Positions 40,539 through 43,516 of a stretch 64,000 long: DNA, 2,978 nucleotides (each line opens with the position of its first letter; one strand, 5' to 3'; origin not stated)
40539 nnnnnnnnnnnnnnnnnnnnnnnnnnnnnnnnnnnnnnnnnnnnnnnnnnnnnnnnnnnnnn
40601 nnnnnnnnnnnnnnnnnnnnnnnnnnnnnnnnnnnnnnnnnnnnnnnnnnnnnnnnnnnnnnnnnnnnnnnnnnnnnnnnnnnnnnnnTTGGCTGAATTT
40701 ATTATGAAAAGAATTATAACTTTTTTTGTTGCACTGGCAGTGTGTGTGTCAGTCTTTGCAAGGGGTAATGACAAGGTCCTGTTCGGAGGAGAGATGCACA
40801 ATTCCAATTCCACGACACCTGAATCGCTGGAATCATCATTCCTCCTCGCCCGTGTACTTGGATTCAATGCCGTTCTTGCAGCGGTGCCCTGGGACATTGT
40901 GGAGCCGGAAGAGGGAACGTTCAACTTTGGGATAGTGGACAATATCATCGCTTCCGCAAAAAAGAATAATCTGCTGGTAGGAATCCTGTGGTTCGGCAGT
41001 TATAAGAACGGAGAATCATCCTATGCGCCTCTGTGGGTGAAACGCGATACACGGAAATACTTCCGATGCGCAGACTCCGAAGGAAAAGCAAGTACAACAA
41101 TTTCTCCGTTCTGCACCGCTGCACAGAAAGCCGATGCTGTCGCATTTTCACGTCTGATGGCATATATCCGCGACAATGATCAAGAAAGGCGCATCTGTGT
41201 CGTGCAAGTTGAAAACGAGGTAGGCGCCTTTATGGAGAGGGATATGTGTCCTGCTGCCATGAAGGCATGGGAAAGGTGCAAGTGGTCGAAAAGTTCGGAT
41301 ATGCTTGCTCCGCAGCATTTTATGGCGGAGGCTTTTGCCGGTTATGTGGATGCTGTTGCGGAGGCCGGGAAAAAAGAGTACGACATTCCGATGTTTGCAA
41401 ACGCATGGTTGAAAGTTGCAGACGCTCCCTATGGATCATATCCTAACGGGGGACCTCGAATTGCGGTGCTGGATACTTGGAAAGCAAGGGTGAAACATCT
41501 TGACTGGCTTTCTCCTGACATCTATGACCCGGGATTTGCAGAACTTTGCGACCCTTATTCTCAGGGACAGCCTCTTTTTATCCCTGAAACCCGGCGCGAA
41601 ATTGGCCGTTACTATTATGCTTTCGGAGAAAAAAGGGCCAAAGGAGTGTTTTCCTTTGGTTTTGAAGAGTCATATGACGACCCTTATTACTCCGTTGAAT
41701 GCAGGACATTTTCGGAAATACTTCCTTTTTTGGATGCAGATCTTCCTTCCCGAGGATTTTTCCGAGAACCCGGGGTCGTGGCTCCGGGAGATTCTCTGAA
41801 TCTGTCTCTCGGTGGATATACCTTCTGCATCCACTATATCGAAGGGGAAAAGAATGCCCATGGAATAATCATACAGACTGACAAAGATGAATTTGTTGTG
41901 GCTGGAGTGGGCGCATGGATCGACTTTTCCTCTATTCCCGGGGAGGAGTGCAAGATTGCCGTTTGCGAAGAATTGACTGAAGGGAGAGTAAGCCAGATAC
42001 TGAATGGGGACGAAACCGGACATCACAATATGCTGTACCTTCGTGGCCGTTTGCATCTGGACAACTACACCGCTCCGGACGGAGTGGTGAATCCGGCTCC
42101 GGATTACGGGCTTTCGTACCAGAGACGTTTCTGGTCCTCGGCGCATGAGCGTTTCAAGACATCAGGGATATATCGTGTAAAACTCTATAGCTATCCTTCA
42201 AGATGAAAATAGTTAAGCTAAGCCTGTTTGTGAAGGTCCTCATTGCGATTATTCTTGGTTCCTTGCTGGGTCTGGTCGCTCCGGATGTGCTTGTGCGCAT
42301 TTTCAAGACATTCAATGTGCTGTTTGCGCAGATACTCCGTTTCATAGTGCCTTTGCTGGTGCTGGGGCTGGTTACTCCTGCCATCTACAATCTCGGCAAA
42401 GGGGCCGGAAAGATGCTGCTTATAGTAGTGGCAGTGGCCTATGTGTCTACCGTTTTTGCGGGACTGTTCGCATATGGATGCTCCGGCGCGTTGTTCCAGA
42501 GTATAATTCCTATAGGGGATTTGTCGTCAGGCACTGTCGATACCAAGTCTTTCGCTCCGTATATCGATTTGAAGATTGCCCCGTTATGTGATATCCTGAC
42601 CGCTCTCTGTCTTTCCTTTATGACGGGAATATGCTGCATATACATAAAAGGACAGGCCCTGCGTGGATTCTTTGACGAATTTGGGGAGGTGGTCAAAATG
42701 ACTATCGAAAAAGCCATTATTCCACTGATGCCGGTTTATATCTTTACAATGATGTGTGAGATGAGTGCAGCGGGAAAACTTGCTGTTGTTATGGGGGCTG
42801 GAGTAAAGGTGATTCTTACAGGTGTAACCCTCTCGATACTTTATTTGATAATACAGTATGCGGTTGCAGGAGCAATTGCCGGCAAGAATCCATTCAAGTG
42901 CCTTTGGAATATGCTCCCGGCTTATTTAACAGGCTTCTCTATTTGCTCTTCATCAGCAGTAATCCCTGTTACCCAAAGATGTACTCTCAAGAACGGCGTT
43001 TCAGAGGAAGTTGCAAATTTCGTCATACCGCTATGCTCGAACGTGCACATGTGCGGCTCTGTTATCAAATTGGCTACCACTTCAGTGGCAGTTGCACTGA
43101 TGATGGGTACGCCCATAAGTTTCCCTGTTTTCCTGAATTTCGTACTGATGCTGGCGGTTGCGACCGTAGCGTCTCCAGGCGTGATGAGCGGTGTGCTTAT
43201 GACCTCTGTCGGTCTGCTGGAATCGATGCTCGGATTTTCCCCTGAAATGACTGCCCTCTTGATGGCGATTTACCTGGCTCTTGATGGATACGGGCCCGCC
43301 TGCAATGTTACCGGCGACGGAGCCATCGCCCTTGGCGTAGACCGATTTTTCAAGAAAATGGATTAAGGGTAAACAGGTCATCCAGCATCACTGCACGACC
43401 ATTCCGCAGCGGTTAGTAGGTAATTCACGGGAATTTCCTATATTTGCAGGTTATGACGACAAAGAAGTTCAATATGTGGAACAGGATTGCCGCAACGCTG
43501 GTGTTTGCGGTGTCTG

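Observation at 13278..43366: A 30-kb ECF-sigma/SusCD locus dominated by phosphoesterases: candidate utilisation system for a phosphodiester-linked or phosphorylated glycopolymer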

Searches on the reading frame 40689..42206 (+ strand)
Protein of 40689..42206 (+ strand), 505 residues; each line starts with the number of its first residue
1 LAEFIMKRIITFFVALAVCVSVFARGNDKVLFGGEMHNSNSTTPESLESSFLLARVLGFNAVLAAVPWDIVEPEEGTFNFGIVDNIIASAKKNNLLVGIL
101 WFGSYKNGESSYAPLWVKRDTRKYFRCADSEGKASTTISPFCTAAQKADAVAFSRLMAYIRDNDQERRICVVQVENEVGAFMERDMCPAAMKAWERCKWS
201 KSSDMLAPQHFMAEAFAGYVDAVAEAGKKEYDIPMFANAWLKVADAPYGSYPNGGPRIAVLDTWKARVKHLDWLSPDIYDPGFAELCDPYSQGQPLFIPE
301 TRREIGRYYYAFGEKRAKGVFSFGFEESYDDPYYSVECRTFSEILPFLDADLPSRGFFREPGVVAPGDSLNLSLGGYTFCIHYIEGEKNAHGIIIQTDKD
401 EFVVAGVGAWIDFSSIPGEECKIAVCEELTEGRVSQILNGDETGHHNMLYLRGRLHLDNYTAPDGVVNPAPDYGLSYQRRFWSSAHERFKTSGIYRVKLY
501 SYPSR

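Call 4: search_protein_families(library=pfam, proteins=[window:40689-42206:+], max_evalue=0.01)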
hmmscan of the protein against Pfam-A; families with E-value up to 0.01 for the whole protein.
window:40689-42206:+ (505 aa): 3 families
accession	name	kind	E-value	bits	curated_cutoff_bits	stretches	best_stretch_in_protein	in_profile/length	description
PF01301.25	Glyco_hydro_35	-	2.8e-12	47.3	27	1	23-184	3-156/319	Glycosyl hydrolases family 35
PF02449.21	Glyco_hydro_42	-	1e-07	32.1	21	1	45-196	10-156/376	Beta-galactosidase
PF18120.7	DUF5597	-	4e-07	30.7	23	1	371-445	37-128/133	Domain of unknown function (DUF5597)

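Call 32: search_protein_families(library=ncbifam, proteins=[window:40689-42206:+], max_evalue=0.001)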
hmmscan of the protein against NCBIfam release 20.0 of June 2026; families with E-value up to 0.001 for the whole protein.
window:40689-42206:+ (505 aa): 1 family
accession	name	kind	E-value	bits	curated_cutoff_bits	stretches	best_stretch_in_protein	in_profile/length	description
NF051902.1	GH35_fam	subfamily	2e-103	346.8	500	2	30-195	20-187/510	GH35 family beta-galactosidase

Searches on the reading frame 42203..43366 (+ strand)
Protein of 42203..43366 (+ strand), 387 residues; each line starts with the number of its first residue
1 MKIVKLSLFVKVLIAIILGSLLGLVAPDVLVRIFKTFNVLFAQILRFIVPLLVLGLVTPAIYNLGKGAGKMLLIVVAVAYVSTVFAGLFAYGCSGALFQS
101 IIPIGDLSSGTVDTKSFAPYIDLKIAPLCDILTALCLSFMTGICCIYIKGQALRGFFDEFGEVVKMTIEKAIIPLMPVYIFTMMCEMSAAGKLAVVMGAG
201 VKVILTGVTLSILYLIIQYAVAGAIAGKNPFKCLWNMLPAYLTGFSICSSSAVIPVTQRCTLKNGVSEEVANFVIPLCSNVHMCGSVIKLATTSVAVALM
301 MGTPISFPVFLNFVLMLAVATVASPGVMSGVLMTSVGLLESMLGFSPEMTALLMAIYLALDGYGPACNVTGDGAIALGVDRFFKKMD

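Call 4: search_protein_families(library=pfam, proteins=[window:42203-43366:+], max_evalue=0.01)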
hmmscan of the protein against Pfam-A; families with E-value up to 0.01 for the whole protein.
window:42203-43366:+ (387 aa): 2 families
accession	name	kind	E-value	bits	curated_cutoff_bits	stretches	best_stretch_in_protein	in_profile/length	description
PF00375.23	SDF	-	2.7e-73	247.7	27.9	1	8-381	1-386/387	Sodium:dicarboxylate symporter family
PF14605.12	Nup35_RRM_2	-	0.0094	16.3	27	0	154-190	18-50/53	Nup53/35/40-type RNA recognition motif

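Call 32: search_protein_families(library=ncbifam, proteins=[window:42203-43366:+], max_evalue=0.001)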
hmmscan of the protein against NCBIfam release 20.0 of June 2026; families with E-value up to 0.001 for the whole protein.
window:42203-43366:+ (387 aa): 3 families
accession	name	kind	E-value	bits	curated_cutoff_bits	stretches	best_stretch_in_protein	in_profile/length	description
NF010151.0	PRK13628.1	equivalog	4.6e-17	62.1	308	1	3-356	11-370/407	serine/threonine transporter SstT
NF002461.0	PRK01663.1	subfamily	4.2e-05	22.7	513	0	130-370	149-389/428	C4-dicarboxylate transporter DctA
NF009587.0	PRK13027.1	subfamily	0.00027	19.9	570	0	3-363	4-379/442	C4-dicarboxylate transporter DctA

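Call 33: search_solved_structures(query=window:42203-43366:+, max_evalue=0.001)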
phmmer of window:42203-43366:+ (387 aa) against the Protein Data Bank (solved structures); distinct sequences matched with E-value up to 0.001: 45.
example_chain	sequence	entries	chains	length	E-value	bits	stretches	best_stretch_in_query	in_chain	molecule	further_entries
9bgz_A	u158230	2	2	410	2.7e-20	76.6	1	6-374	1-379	Aspartate transporter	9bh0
9bgy_A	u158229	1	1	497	5.3e-20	75.6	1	6-374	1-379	Aspartate transporter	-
6s3q_A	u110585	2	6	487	1.8e-17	67.3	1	133-379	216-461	Excitatory amino acid transporter 3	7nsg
31ic_A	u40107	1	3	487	1.8e-17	67.3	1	133-379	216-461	Excitatory amino acid transporter 3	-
6x2l_A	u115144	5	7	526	1.8e-17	67.3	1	133-379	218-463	Excitatory amino acid transporter 3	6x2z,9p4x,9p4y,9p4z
6x3e_A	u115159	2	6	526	2.2e-17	67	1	133-379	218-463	Excitatory amino acid transporter 3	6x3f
7npw_A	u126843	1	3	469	5.2e-17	65.8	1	131-374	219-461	Excitatory amino acid transporter 1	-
8ctc_A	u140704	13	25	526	8.9e-17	65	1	139-379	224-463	Excitatory amino acid transporter 3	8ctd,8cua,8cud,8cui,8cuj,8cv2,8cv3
6rvx_A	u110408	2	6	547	1.5e-15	61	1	139-374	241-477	Neutral amino acid transporter B(0)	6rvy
8oui_A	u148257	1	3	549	1.8e-15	60.7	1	141-378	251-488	Neutral amino acid transporter B(0)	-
6gct_A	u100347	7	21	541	3.8e-15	59.6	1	139-374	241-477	Neutral amino acid transporter B(0)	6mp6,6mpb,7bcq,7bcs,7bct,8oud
8qro_A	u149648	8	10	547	3.9e-15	59.6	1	139-374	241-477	Neutral amino acid transporter B(0)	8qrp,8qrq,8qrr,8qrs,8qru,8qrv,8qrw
8ouh_C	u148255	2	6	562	5.4e-15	59.2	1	139-374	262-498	Neutral amino acid transporter B(0)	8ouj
7awq_A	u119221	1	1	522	1.5e-14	57.7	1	146-379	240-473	Excitatory amino acid transporter 1,Neutral amino acid transporter B(0),Excitatory amino a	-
5llu_A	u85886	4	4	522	1.6e-14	57.6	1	134-379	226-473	Excitatory amino acid transporter 1,Neutral amino acid transporter B(0),Excitatory amino a | Excitatory amino acid transporter 1, Neutral amino acid transporter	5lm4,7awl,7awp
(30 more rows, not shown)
